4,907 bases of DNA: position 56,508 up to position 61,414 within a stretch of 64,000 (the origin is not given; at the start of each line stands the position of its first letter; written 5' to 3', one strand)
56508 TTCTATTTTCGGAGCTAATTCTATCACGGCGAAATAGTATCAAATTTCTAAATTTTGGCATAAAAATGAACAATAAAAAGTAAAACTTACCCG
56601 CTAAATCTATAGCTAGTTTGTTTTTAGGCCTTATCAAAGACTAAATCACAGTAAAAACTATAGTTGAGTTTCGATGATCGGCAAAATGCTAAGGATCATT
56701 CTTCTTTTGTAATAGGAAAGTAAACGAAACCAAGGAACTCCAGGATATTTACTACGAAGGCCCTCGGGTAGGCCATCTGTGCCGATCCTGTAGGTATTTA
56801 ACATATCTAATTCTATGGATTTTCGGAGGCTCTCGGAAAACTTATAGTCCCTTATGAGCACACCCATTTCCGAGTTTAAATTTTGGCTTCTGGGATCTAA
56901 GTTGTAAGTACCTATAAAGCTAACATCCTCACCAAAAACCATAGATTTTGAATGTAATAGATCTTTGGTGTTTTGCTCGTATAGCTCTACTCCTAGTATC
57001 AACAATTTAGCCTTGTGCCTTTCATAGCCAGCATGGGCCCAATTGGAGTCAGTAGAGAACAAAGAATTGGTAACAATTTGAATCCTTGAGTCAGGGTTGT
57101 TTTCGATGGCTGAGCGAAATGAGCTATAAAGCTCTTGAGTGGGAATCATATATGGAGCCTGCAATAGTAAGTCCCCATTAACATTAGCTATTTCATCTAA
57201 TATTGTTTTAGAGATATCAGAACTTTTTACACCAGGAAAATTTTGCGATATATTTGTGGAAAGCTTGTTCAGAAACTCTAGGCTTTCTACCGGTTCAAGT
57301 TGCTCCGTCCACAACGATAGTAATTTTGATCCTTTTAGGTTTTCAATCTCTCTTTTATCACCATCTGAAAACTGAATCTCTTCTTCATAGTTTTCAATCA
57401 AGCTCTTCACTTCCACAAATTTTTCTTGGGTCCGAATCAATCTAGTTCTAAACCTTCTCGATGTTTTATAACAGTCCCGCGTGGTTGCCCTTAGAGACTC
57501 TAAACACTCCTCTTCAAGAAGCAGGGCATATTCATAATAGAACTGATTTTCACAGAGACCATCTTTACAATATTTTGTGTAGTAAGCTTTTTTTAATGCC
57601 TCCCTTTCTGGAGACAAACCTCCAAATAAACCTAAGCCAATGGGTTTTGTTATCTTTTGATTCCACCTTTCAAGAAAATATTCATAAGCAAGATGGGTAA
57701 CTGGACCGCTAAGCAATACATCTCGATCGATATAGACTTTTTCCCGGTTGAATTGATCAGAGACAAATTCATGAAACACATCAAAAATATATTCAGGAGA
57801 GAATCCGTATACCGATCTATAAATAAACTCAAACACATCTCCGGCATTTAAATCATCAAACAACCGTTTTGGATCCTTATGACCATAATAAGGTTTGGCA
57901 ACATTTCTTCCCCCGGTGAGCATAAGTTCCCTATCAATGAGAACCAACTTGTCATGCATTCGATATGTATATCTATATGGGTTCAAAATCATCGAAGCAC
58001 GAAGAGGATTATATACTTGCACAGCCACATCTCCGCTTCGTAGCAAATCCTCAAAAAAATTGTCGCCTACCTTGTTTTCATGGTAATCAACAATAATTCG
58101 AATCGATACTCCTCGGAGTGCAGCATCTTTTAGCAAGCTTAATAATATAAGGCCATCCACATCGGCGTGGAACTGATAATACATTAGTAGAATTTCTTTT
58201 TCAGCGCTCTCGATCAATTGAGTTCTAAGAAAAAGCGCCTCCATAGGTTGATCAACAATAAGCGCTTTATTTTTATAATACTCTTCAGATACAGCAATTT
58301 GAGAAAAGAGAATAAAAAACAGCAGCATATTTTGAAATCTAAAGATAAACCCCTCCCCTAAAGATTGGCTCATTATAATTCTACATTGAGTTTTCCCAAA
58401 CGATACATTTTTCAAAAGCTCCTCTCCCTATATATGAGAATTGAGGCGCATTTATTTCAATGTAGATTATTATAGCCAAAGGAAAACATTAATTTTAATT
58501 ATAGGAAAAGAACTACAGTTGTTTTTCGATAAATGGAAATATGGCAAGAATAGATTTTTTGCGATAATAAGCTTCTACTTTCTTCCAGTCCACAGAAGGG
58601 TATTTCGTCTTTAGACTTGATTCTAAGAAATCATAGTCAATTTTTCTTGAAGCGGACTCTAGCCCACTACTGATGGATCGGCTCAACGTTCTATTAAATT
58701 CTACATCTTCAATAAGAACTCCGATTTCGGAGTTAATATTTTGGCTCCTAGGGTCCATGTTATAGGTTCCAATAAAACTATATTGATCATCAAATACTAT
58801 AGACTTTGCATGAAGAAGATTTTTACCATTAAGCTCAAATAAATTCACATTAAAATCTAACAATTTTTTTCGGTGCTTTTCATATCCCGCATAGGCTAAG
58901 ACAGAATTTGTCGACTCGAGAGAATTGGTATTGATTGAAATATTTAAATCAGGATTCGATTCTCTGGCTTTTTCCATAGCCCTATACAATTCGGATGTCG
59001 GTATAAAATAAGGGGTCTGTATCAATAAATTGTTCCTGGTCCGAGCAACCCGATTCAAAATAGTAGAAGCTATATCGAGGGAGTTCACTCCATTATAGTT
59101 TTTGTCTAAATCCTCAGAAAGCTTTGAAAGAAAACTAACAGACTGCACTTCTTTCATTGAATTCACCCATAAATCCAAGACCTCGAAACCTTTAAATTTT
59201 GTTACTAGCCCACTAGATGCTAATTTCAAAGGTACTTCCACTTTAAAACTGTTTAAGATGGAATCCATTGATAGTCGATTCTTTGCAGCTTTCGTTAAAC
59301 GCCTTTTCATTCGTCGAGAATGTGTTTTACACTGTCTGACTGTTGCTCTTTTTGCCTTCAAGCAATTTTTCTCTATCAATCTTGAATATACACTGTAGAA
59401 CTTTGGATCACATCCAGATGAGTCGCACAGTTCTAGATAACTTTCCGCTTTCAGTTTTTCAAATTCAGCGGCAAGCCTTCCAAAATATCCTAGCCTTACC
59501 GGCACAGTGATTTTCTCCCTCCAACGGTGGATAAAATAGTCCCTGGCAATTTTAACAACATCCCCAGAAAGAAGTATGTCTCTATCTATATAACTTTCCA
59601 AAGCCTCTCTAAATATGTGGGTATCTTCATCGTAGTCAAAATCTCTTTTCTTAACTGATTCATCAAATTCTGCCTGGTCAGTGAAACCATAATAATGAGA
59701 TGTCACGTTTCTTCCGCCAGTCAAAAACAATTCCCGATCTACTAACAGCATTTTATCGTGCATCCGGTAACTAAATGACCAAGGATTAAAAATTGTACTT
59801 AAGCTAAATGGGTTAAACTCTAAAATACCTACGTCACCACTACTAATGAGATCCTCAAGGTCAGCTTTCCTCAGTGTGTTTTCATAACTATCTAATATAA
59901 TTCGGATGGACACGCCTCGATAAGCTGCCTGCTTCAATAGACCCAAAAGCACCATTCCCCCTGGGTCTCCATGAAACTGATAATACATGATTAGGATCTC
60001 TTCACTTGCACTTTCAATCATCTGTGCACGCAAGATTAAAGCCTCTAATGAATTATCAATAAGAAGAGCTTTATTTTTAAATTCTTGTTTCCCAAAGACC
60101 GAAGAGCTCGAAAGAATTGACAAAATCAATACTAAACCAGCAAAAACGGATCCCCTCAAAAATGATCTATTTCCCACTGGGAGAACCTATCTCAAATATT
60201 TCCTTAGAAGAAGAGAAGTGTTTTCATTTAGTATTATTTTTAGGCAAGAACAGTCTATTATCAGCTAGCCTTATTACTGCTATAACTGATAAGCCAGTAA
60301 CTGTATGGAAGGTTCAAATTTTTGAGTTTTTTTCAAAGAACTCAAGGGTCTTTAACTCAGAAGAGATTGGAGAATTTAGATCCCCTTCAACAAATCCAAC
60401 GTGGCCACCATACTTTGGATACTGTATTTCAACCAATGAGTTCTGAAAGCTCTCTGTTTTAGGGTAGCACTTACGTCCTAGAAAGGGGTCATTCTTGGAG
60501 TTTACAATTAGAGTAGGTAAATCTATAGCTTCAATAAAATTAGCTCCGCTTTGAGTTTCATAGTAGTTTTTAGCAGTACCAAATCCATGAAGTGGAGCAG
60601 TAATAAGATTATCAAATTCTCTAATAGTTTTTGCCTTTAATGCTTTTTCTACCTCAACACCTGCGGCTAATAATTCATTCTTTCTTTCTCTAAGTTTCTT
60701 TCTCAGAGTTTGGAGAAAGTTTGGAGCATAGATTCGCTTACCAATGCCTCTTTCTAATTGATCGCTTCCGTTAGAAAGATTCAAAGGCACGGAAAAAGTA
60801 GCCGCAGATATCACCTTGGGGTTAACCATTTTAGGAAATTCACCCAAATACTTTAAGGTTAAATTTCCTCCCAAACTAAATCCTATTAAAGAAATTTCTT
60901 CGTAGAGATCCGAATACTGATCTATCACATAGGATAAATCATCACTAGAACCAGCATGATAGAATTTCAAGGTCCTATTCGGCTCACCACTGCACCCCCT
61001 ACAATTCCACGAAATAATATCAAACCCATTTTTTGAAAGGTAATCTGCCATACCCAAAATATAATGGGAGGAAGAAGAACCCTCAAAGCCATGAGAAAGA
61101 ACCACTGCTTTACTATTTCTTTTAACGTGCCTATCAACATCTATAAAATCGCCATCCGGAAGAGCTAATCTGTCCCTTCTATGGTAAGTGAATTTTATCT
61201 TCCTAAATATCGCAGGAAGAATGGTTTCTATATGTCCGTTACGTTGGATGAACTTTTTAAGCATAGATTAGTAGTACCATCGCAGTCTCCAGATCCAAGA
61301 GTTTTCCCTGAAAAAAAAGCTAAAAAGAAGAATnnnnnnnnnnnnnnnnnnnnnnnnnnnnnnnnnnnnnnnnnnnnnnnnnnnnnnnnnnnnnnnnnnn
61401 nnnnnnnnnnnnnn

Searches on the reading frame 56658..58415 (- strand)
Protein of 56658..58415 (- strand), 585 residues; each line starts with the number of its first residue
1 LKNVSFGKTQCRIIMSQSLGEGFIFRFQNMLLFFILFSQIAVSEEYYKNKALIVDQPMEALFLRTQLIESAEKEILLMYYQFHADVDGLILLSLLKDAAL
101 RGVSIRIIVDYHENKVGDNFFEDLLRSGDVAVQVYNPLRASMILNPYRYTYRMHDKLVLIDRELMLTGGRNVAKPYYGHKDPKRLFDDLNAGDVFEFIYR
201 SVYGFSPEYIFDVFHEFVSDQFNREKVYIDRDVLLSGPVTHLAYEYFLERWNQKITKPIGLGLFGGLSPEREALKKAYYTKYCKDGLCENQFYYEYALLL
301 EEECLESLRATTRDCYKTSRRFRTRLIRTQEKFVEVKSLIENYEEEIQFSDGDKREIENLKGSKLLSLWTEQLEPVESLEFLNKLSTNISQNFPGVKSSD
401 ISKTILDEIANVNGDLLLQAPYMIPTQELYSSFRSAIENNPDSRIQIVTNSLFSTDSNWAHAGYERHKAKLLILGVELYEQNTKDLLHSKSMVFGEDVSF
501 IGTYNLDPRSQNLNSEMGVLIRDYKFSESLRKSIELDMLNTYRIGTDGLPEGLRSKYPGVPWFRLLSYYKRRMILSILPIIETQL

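Call 74: search_protein_families(library=pfam, proteins=[window:56658-58415:-], max_evalue=0.01)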
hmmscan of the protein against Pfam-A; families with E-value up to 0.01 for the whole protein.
window:56658-58415:- (585 aa): 2 families
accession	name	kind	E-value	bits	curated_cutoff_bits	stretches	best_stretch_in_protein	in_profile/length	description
PF13091.12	PLDc_2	-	6.6e-30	104.1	27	2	406-535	2-129/132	PLD-like domain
PF00614.28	PLDc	-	2.5e-07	30.8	21.9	1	486-510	4-28/28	Phospholipase D Active site motif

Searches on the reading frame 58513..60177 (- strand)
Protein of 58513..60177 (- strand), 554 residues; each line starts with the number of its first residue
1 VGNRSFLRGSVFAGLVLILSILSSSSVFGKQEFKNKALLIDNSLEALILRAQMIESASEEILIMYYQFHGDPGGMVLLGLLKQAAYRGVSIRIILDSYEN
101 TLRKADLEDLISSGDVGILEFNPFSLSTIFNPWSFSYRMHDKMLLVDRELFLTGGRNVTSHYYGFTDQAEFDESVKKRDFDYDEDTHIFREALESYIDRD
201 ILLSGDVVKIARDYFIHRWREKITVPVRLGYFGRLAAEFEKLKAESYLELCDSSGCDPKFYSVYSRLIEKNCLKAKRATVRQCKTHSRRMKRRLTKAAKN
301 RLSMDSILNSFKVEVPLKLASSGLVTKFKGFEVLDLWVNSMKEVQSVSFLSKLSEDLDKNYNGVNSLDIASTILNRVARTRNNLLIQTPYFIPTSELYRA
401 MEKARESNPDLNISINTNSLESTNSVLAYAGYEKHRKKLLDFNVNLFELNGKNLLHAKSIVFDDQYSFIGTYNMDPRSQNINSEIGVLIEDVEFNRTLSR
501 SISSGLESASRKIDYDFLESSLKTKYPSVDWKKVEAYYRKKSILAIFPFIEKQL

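Call 74: search_protein_families(library=pfam, proteins=[window:58513-60177:-], max_evalue=0.01)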
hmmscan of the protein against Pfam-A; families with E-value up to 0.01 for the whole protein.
window:58513-60177:- (554 aa): 2 families
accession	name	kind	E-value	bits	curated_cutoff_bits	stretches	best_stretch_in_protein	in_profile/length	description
PF13091.12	PLDc_2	-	4.3e-31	107.9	27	2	374-501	2-127/132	PLD-like domain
PF00614.28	PLDc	-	4.1e-10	39.7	21.9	1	453-478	3-28/28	Phospholipase D Active site motif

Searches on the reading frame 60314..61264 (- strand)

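Call 74: search_protein_families(library=pfam, proteins=[window:60314-61264:-], max_evalue=0.01)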
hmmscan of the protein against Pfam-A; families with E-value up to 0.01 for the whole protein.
window:60314-61264:- (316 aa): 5 families
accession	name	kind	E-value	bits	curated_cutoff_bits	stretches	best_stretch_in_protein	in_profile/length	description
PF00561.26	Abhydrolase_1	-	1.8e-16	61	25.8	1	53-293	2-243/245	alpha/beta hydrolase fold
PF12146.15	Hydrolase_4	-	8.7e-10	38.7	27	1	51-260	4-203/239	Serine aminopeptidase, S33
PF12697.13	Abhydrolase_6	-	3.2e-05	25.1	26.3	1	54-186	1-110/217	Alpha/beta hydrolase family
PF05057.20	DUF676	-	0.00029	20.9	20.3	1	50-136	4-92/217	Putative serine esterase (DUF676)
PF08112.16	ATP-synt_E_2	-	0.0072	17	25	0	183-212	12-42/56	ATP synthase epsilon subunit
